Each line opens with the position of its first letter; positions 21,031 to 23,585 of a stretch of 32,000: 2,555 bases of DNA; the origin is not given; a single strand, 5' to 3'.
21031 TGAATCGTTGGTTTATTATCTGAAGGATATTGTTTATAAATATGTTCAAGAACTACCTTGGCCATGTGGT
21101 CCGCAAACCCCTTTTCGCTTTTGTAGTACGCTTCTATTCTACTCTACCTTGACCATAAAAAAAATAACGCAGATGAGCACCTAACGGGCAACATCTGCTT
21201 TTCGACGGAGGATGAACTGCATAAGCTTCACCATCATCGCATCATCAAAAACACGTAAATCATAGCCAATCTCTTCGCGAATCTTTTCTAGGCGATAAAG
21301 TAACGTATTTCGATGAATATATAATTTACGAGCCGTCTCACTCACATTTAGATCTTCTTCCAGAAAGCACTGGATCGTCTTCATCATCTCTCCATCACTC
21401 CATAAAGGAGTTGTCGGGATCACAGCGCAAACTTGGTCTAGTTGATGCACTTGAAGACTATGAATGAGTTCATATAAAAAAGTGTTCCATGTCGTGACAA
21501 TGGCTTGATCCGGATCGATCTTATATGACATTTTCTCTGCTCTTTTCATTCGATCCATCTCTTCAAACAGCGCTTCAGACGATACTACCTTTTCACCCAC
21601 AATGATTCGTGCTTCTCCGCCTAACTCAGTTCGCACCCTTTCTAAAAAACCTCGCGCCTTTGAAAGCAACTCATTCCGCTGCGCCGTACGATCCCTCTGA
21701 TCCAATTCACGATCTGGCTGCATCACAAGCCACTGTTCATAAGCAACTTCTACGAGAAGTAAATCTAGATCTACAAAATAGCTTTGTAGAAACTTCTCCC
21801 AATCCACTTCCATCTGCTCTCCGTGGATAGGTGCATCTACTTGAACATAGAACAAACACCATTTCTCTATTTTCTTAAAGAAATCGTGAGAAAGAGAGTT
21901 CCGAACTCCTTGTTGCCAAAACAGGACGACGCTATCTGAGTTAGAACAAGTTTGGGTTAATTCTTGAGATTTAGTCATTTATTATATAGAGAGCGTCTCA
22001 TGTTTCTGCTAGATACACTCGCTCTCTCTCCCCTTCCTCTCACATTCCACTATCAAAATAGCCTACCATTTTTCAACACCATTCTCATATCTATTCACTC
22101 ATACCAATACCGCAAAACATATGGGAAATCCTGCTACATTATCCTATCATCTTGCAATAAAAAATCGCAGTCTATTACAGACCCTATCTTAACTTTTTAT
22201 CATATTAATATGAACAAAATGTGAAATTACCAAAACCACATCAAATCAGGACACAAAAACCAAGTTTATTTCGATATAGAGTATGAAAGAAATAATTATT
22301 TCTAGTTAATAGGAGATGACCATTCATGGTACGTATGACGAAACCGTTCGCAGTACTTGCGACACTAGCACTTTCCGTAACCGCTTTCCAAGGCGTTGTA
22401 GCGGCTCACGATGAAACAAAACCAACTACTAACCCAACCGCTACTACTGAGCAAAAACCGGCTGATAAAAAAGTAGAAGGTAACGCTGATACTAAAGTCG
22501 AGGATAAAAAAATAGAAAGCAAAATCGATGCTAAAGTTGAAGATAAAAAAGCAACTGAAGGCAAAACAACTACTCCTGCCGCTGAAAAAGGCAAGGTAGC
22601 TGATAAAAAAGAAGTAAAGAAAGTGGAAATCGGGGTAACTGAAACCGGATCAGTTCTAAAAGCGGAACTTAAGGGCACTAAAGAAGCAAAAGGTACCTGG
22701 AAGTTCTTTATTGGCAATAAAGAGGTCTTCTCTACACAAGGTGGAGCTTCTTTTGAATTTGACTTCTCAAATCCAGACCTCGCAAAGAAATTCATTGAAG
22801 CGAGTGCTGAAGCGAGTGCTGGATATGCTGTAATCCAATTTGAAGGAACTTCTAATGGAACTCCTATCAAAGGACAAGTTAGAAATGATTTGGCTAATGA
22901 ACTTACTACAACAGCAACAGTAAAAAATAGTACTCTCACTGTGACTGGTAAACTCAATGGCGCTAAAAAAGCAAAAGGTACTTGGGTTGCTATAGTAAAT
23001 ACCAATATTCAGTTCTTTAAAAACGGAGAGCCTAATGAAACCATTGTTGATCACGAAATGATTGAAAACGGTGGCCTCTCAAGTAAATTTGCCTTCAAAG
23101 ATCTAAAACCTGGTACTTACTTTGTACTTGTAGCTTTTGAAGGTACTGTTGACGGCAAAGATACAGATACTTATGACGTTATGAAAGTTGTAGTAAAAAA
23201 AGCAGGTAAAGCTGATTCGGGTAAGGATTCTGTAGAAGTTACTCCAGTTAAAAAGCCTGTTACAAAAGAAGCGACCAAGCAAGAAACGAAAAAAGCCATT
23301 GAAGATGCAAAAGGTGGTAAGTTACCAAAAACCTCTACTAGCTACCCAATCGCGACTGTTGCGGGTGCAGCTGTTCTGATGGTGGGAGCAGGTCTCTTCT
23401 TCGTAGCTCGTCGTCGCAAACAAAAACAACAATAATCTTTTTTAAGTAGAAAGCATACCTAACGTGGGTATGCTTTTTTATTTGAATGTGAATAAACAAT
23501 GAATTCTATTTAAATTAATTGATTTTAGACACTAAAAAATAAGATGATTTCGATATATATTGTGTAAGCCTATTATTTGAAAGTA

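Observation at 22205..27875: Class-D-like sortase nested in an array of four paralogous LPKT(A/S)-anchored surface proteins of unrecognised family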

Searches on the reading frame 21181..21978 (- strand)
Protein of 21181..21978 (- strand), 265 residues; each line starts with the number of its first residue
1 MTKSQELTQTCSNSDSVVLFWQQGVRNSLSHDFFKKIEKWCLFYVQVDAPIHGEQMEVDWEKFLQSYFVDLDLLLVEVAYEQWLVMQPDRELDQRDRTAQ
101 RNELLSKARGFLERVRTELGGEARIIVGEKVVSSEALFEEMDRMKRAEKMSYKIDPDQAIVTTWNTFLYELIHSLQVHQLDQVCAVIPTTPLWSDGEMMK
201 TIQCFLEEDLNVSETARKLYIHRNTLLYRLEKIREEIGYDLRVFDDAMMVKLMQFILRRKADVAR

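Call 3: search_protein_families(library=pfam, proteins=[window:21181-21978:-], max_evalue=0.1)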
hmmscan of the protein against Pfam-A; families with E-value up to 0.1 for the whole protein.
window:21181-21978:- (265 aa): 3 families
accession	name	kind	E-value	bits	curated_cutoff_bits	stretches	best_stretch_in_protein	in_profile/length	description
PF13556.12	HTH_30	-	6.7e-19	67.9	27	1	199-252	2-55/59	PucR C-terminal helix-turn-helix domain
PF02954.25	HTH_8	-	0.0016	18.6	22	1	211-232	20-41/42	Bacterial regulatory protein, Fis family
PF17853.6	GGDEF_2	-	0.069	13.8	24.5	0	46-131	29-97/116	GGDEF-like domain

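Call 4: search_protein_families(library=ncbifam, proteins=[window:21181-21978:-], max_evalue=0.1)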
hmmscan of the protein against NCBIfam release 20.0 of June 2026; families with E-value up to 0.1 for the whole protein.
window:21181-21978:- (265 aa): 5 families
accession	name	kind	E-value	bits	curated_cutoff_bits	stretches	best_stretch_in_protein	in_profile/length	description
NF008550.0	PRK11477.1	equivalog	1.1e-10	41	612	1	111-251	234-376/385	CdaR family transcriptional regulator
NF058503.1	SprTransRegAdeR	equivalog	7.2e-08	31.8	700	1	196-252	338-394/403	sporulation transcriptional activator AdeR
NF050824.1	TransRegRv1453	equivalog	1.1e-07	31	600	1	197-233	341-377/404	Rv1453 family transcriptional regulator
NF045769.1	TransActPmfR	equivalog_domain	2.3e-06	26.5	800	1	199-242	404-447/470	transcciptional activator PmfR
NF033791.1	ActR_PrrA_rreg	equivalog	0.00091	19.3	250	1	184-230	120-167/173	ActR/PrrA/RegA family redox response regulator transcription factor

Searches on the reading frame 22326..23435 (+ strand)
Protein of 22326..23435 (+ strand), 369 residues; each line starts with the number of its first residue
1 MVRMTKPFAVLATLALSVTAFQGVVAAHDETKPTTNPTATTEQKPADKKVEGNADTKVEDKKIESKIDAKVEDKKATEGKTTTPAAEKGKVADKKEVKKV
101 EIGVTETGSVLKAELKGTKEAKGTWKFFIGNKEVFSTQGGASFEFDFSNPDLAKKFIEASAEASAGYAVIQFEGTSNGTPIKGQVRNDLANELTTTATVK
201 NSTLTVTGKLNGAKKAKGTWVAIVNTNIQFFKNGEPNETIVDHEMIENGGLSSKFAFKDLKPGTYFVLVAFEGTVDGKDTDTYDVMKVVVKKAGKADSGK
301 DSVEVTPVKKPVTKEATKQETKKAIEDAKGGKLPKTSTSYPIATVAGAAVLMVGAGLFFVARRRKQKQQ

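Call 3: search_protein_families(library=pfam, proteins=[window:22326-23435:+], max_evalue=0.1)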
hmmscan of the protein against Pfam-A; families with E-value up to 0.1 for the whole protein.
window:22326-23435:+ (369 aa): 4 families
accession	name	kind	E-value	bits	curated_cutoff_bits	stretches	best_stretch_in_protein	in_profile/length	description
PF00746.26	Gram_pos_anchor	-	2.8e-07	30.8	20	1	328-366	4-42/43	LPXTG cell wall anchor motif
PF14524.12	Wzt_C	-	0.0033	17.9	30.4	1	217-287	59-122/143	Wzt C-terminal domain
PF09534.15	Trp_oprn_chp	-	0.025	14.9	29.6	1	313-367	91-145/180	Tryptophan-associated transmembrane protein (Trp_oprn_chp)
PF12102.13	MrcB_N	-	0.038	14.1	25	1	178-228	16-66/183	MrcB-like, N-terminal domain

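Call 4: search_protein_families(library=ncbifam, proteins=[window:22326-23435:+], max_evalue=0.1)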
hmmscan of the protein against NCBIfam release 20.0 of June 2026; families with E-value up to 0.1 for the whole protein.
window:22326-23435:+ (369 aa): 7 families
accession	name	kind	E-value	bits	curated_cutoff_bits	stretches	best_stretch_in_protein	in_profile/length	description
TIGR01167.1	LPXTG_anchor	domain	7.2e-06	26.4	15.9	1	332-365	1-33/34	LPXTG cell wall anchor domain-containing protein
NF058670.1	sorting_LPXTATN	domain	7.2e-06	26.2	32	1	333-364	1-32/32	LPxTATN C-terminal sorting signal domain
TIGR04383.1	acidic_w_LPXTA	equivalog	0.00025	20.4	50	1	309-360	276-317/320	processed acidic surface protein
NF053819.1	EF0750_LPXTG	subfamily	0.0033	17.9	47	1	303-365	51-105/105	EF2685/EF0750 family sortase-dependent surface protein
NF058582.1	Microco_LAVTG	domain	0.0043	17.2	27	1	344-364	12-32/34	LAVTG motif-containing sortase-dependent surface protein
NF041528.1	strep_LAETG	domain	0.0065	16.2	30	1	346-364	15-35/35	LAETG motif-containing sortase-dependent surface protein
NF051874.1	PVV_CTERM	equivalog_domain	0.078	12.8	27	0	343-364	10-33/38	PVV-CTERM domain-containing choice-of-anchor G protein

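Call 48: find_related_loci(query=A1, collection=genome_contigs, flank=6000)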
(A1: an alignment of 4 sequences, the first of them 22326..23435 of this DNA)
Query A1 (369 aa) in genome_contigs; peptide patterns used: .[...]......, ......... (x = any residue, [..] = any of these).
83 stretches matched a pattern; 6 encode a relative of the query (tblastn E <= 1e-3); 5 distinct loci.
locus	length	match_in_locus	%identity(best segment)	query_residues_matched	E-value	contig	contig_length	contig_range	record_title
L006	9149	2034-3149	80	1-369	0e+0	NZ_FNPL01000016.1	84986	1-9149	Thermoactinomyces sp. DSM 45892, whole genome shotgun sequence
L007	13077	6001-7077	72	1-369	1e-159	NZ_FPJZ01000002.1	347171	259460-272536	Thermoactinomyces sp. DSM 45891, whole genome shotgun sequence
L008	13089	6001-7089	71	1-369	7e-153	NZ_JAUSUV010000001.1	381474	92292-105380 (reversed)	Croceifilum oryzae strain DSM 46876 Ga0454092_01, whole genome shotgun sequence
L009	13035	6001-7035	41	1-369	2e-64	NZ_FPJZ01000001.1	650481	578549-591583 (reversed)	Thermoactinomyces sp. DSM 45891, whole genome shotgun sequence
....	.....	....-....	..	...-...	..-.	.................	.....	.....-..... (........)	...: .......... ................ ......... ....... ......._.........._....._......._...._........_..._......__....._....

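Call 56: search_protein_families(library=pfam, alignment_id=A6, max_evalue=0.001)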
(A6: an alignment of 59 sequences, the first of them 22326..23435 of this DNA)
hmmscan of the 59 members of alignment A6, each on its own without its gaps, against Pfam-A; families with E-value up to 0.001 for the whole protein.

A. member 1, window:22326-23435:+ (369 aa): 1 family
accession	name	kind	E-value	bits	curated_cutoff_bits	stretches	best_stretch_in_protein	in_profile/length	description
PF00746.26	Gram_pos_anchor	-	2.8e-07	30.8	20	1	328-366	4-42/43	LPXTG cell wall anchor motif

B. families by the number of members that match (of 59 scanned): 19 families
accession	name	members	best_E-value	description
PF00746.26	Gram_pos_anchor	21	2.8e-07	LPXTG cell wall anchor motif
PF16640.11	Big_3_5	7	1.2e-06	Bacterial Ig-like domain (group 3)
PF00630.25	Filamin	3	1.7e-05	Filamin/ABP280 repeat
PF03734.19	YkuD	1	3.8e-24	L,D-transpeptidase catalytic domain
PF08239.17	SH3_3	1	4e-13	Bacterial SH3 domain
PF17438.7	DUF5417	1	7.5e-08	Family of unknown function (DUF5417)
PF16408.10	DUF5016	1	1.4e-06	Domain of unknown function (DUF5016)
PF00634.23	BRCA2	1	3.9e-06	BRCA2 repeat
PF05901.16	Excalibur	1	5.3e-06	Excalibur calcium-binding domain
PF14302.11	DUF4377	1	5.8e-06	Domain of unknown function (DUF4377)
PF16369.11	GH43_C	1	7.5e-06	C-terminal lipocalin-like domain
PF00959.24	Phage_lysozyme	1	8.4e-06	Phage lysozyme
PF23795.1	SH3_YKFC_2nd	1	1.1e-05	YKFC SH3b2 domain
PF13620.12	CarboxypepD_reg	1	2.4e-05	Carboxypeptidase regulatory-like domain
PF16267.10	DUF4920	1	0.00013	Domain of unknown function (DUF4920)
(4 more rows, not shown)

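Call 57: search_protein_families(library=ncbifam, alignment_id=A6, max_evalue=0.001)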
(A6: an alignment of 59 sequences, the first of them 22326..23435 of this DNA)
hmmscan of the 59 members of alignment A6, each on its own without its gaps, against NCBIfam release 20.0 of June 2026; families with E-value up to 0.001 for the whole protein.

A. member 1, window:22326-23435:+ (369 aa): 3 families
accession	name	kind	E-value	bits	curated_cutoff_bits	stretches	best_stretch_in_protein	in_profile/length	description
TIGR01167.1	LPXTG_anchor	domain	7.2e-06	26.4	15.9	1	332-365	1-33/34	LPXTG cell wall anchor domain-containing protein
NF058670.1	sorting_LPXTATN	domain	7.2e-06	26.2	32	1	333-364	1-32/32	LPxTATN C-terminal sorting signal domain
TIGR04383.1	acidic_w_LPXTA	equivalog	0.00025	20.4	50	1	309-360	276-317/320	processed acidic surface protein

B. families by the number of members that match (of 59 scanned): 25 families
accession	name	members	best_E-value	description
TIGR04383.1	acidic_w_LPXTA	33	4.1e-08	processed acidic surface protein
NF058670.1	sorting_LPXTATN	28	7.7e-08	LPxTATN C-terminal sorting signal domain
NF053819.1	EF0750_LPXTG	24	6.7e-09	EF2685/EF0750 family sortase-dependent surface protein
TIGR01167.1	LPXTG_anchor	7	7.2e-06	LPXTG cell wall anchor domain-containing protein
NF006937.0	PRK09419.1-4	3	0.0002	multifunctional 2',3'-cyclic-nucleotide 2'-phosphodiesterase/3'-nucleotidase/5'-nucleotidase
TIGR03769.1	P_ac_wall_RPT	2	0.00078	TIGR03769 domain-containing protein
TIGR04087.1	YqxM_for_SipW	1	4.5e-24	amyloid fiber anchoring/assembly protein TapA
NF047955.1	TransPepLdtE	1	5.5e-13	L,D-transpeptidase LdtE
NF007563.0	PRK10190.1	1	2.8e-11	L,D-transpeptidase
NF007612.0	PRK10260.1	1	1.8e-09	L,D-transpeptidase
NF004786.0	PRK06132.1-3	1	9.4e-08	hypothetical protein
TIGR03900.1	prc_long_Delta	1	2.2e-07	MXAN_5808 family serine peptidase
NF010625.0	PRK14018.1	1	3.2e-07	bifunctional peptide-methionine (S)-S-oxide reductase MsrA/peptide-methionine (R)-S-oxide reductase MsrB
NF040678.1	EntFM_CwpFM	1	2.6e-06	enterotoxin EntFM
NF004785.0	PRK06132.1-2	1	5.8e-06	hypothetical protein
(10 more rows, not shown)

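Call 79: predict_structure(alignment_id=A7)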
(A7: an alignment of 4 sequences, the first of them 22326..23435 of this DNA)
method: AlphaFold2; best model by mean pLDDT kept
length: 369 residues; sequences in the alignment: 4
mean_pLDDT: 57.3   pTM: 0.41
mean pLDDT of the five models: 57.3, 55.8, 54.8, 54.6, 54.1
residues with pLDDT >= 90: 32; 70-90: 121; 50-70: 50; < 50: 166
segments of 3 or more residues with pLDDT < 50: 1-93, 163-165, 294-321, 330-369
pLDDT, mean of each block of 10 residues (from residue 1): 31 27 25 29 30 28 27 27 29 67 70 86 88 85 77 65 62 92 76 77 86 87 75 61 84 89 81 83 72 47 34 38 51 38 24 31 37
secondary structure, 60 per line:
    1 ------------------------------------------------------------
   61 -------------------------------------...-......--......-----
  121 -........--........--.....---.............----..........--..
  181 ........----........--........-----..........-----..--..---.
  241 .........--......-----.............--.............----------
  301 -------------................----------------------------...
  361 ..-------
elements in order: E98-100 E102-107 E110-115 E122-129 E132-139 E142-146 H150-162 E167-176 E179-188 E193-200 E203-210 E216-225 E240-249 E252-257 E263-275 E278-290 H314-329 H358-362

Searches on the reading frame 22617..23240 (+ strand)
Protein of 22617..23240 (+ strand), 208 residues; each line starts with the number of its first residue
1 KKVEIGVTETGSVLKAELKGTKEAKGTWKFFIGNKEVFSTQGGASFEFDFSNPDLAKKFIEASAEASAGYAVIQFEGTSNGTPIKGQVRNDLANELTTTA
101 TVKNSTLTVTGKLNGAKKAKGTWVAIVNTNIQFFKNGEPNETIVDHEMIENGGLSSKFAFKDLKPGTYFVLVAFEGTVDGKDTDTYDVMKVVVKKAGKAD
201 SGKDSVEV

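Call 8: find_homologous_proteins(query=window:22617-23240:+)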
Query window:22617-23240:+ (208 aa): 3 proteins with E <= 0.001 among 275 candidates.
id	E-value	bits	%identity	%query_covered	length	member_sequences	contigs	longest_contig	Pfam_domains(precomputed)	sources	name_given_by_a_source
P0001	1.6e-71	258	64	99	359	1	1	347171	PF00746.27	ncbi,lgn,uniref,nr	ncbi:LPXTG-motif cell wall anchor domain-containing protein [Thermoactinomyces sp. DSM 45891]|uniref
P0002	3.9e-71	257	63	99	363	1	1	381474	PF00746.27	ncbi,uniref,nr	ncbi:LPXTG-motif cell wall-anchored protein [Croceifilum oryzae]|uniref:LPXTG-motif cell wall-anchor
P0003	1.2e-41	160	46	94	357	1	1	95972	PF00746.27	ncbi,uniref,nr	ncbi:LPXTG cell wall anchor domain-containing protein [Baia soyae]|uniref:LPXTG-motif cell wall-anch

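Call 14: find_encoding_contigs(protein=P0001, flank=10000, max_places=3)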
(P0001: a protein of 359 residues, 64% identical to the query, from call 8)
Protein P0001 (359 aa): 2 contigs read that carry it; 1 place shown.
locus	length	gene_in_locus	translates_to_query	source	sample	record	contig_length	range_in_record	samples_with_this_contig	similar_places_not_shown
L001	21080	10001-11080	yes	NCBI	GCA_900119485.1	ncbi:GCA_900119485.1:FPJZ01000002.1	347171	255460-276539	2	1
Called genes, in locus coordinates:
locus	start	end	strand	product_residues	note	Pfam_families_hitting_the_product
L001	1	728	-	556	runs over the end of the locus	PF25064:ARM_TT21_5th (faint), PF00515:TPR_1 (faint), PF07719:TPR_2 (faint), PF12895:ANAPC3 (faint), PF13414:TPR_11 (faint), PF13424:TPR_12 (faint), PF13428:TPR_14 (faint), PF13431:TPR_17 (faint), +3 more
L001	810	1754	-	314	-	PF13793:Pribosyltran_N, PF00156:Pribosyltran, PF14572:Pribosyl_synth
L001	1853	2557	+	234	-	PF04893:Yip1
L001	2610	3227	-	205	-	PF00117:GATase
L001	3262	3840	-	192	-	PF01725:Ham1p_like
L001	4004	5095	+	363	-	PF01180:DHO_dh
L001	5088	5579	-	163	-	PF00132:Hexapep, PF14602:Hexapep_2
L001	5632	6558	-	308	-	PF01790:LGT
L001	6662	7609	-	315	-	PF02603:Hpr_kinase_N, PF07475:Hpr_kinase_C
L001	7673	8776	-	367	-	PF03215:Rad17 (weak), PF00005:ABC_tran, PF13401:AAA_22 (faint), PF17912:OB_MalK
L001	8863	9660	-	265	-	PF13556:HTH_30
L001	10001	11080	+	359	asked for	PF00746:Gram_pos_anchor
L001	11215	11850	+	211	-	PF04203:Sortase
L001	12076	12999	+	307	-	PF00746:Gram_pos_anchor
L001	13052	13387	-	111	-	PF04020:Phage_holin_4_2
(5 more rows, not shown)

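Call 15: find_encoding_contigs(protein=P0002, flank=10000, max_places=3)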
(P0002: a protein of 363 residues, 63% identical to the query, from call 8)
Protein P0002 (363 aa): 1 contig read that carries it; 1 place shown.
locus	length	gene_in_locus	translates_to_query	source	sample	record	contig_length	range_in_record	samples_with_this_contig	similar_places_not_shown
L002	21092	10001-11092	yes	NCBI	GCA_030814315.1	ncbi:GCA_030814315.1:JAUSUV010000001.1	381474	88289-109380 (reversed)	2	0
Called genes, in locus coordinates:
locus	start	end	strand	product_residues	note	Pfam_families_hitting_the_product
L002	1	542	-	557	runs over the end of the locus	PF12895:ANAPC3 (faint), PF25064:ARM_TT21_5th (faint), PF00515:TPR_1 (faint), PF07719:TPR_2 (faint), PF13181:TPR_8 (faint), PF13414:TPR_11 (faint), PF13424:TPR_12 (faint), PF13428:TPR_14 (faint), +4 more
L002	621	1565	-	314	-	PF13793:Pribosyltran_N, PF00156:Pribosyltran, PF14572:Pribosyl_synth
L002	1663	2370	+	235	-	PF04893:Yip1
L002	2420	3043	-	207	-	PF00117:GATase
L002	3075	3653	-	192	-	PF01725:Ham1p_like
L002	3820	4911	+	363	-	PF01180:DHO_dh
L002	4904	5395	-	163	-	PF25084:LbH_EIF2B (weak), PF00132:Hexapep, PF14602:Hexapep_2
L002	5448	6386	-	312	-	PF01790:LGT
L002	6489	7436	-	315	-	PF02603:Hpr_kinase_N, PF07475:Hpr_kinase_C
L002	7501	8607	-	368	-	PF03215:Rad17 (weak), PF00005:ABC_tran, PF02463:SMC_N (weak), PF13304:AAA_21 (faint), PF17912:OB_MalK, PF08402:TOBE_2 (weak)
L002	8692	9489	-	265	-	PF13556:HTH_30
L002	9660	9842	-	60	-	-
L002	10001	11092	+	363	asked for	PF00746:Gram_pos_anchor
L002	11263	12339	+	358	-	PF00746:Gram_pos_anchor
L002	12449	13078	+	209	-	PF04203:Sortase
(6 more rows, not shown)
